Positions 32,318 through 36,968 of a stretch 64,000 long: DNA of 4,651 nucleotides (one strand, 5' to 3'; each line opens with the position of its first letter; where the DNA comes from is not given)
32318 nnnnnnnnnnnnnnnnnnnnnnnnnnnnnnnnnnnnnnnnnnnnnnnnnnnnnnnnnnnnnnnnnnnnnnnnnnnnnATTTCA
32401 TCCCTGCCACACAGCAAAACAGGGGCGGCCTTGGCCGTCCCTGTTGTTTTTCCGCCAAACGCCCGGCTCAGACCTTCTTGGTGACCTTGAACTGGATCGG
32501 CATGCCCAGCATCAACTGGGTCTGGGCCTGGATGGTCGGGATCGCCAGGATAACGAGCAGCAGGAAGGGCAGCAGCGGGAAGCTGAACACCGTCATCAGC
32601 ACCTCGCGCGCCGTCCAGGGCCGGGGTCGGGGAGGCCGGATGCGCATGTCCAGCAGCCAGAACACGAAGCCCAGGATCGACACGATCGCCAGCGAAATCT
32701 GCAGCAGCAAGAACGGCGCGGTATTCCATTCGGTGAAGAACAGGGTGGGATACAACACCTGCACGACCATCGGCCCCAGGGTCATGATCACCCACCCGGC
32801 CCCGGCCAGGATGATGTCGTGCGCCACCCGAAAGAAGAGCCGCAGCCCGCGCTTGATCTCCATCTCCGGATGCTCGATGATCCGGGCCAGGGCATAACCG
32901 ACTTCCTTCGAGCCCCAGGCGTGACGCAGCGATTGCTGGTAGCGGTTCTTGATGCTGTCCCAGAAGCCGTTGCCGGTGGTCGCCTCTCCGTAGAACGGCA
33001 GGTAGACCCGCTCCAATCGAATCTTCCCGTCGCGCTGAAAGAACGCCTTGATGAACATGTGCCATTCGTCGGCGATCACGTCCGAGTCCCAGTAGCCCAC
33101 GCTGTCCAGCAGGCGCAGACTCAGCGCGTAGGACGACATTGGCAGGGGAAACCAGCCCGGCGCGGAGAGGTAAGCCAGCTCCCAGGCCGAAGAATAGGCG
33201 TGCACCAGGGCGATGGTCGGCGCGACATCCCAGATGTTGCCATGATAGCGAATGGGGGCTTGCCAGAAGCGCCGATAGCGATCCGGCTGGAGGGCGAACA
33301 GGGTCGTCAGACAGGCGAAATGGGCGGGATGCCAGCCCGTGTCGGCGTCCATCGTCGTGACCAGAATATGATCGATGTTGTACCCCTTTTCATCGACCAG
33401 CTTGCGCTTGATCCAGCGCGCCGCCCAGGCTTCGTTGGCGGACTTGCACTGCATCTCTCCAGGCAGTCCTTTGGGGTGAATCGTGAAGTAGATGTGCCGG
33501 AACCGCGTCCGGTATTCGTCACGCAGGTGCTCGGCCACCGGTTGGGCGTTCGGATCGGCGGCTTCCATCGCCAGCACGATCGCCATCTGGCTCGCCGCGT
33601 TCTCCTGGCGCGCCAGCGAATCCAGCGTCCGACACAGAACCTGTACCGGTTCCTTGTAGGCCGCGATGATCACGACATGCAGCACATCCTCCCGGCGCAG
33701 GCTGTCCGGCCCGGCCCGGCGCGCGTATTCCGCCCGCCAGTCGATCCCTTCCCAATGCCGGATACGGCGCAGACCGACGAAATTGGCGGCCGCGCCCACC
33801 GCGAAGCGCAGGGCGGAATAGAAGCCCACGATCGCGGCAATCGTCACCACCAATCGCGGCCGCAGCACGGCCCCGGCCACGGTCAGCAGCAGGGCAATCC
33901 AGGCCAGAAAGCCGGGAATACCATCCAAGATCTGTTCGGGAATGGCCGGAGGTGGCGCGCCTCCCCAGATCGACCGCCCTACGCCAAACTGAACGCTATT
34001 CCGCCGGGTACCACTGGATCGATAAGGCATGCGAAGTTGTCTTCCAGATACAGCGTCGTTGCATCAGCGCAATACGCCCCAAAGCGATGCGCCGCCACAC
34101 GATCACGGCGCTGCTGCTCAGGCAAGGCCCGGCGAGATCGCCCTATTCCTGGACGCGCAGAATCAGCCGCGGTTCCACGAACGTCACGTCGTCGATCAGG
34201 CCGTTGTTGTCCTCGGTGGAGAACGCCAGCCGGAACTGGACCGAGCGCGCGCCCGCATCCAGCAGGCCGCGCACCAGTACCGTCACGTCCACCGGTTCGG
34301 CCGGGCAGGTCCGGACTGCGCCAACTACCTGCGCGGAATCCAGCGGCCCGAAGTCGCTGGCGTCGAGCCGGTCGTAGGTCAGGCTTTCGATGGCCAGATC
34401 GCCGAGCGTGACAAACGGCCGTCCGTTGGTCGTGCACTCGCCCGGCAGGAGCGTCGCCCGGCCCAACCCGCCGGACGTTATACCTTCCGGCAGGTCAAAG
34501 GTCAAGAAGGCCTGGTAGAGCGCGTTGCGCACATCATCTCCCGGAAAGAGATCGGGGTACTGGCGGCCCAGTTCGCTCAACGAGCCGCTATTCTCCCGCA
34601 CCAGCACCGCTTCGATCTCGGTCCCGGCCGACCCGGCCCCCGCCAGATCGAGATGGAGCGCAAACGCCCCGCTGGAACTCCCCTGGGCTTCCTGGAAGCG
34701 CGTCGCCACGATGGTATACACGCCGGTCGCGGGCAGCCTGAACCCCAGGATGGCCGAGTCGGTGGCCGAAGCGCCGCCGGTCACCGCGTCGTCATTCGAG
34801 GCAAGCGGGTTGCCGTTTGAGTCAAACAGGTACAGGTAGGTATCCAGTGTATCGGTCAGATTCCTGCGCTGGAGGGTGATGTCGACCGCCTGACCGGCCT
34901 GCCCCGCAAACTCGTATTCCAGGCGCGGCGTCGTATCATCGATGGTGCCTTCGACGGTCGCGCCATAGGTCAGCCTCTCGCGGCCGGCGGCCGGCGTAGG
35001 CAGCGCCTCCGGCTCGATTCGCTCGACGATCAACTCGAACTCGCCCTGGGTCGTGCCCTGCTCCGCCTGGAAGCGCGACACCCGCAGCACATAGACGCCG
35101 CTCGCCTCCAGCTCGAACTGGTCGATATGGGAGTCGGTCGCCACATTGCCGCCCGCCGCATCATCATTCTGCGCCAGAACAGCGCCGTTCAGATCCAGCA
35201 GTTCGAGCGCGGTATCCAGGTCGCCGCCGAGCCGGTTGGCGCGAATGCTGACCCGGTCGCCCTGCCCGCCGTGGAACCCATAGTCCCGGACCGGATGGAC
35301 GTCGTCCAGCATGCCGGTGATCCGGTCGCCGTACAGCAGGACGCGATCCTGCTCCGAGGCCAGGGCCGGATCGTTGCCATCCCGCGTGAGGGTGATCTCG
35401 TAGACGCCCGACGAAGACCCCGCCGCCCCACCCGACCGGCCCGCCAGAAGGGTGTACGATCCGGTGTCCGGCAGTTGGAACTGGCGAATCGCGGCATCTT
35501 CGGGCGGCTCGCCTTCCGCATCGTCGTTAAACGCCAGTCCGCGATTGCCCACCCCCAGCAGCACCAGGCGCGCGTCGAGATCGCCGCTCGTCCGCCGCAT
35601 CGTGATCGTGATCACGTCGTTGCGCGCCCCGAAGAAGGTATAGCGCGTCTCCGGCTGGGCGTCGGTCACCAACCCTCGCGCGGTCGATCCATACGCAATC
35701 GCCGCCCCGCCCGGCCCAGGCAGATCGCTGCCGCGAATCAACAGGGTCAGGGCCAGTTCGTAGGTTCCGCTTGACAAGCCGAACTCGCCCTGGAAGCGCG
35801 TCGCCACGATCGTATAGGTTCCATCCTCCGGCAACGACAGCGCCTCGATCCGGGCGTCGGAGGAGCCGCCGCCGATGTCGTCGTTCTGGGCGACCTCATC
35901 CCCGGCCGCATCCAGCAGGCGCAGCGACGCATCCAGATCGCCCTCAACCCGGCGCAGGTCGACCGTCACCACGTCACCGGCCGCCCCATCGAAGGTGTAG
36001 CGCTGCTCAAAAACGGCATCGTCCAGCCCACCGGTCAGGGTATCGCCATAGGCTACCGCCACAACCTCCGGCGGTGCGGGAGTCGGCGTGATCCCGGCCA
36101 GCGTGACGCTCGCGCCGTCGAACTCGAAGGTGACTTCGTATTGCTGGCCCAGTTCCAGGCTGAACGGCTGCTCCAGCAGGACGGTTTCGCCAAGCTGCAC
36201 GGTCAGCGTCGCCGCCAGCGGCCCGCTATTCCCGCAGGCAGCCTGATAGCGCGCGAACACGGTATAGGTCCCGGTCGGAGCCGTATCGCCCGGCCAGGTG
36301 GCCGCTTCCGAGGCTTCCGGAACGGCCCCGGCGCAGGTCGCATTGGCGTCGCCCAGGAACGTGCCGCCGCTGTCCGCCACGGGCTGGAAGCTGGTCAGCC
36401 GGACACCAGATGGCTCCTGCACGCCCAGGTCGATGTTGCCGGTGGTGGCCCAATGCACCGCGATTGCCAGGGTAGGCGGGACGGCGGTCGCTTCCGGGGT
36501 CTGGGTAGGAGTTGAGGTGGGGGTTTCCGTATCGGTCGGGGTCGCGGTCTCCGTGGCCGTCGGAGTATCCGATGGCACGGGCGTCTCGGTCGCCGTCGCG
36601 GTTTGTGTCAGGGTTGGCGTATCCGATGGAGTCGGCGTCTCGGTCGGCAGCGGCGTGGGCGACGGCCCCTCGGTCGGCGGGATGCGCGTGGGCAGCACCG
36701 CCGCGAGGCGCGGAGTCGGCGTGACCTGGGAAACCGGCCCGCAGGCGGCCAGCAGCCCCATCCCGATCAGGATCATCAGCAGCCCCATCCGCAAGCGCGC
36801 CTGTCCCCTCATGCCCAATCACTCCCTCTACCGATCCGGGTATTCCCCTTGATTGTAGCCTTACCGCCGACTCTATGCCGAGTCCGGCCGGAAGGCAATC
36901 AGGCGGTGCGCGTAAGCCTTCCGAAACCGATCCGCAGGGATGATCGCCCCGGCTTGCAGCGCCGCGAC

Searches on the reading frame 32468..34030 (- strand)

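Call 13: search_protein_families(library=pfam, proteins=[window:32468-34030:-], max_evalue=0.00001)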
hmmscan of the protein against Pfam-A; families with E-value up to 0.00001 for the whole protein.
window:32468-34030:- (520 aa): 1 family
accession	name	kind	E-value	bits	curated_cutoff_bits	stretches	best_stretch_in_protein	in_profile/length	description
PF13632.12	Glyco_trans_2_3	-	7.5e-07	29.6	27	1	224-433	2-165/198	Glycosyl transferase family group 2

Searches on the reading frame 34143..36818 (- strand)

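Call 13: search_protein_families(library=pfam, proteins=[window:34143-36818:-], max_evalue=0.00001)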
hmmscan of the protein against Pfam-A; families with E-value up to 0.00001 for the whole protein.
window:34143-36818:- (891 aa): 1 family
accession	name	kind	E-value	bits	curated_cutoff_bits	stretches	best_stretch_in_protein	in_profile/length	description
PF04151.21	PPC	-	1.3e-28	100.1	25.9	3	272-338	3-67/70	Bacterial pre-peptidase C-terminal domain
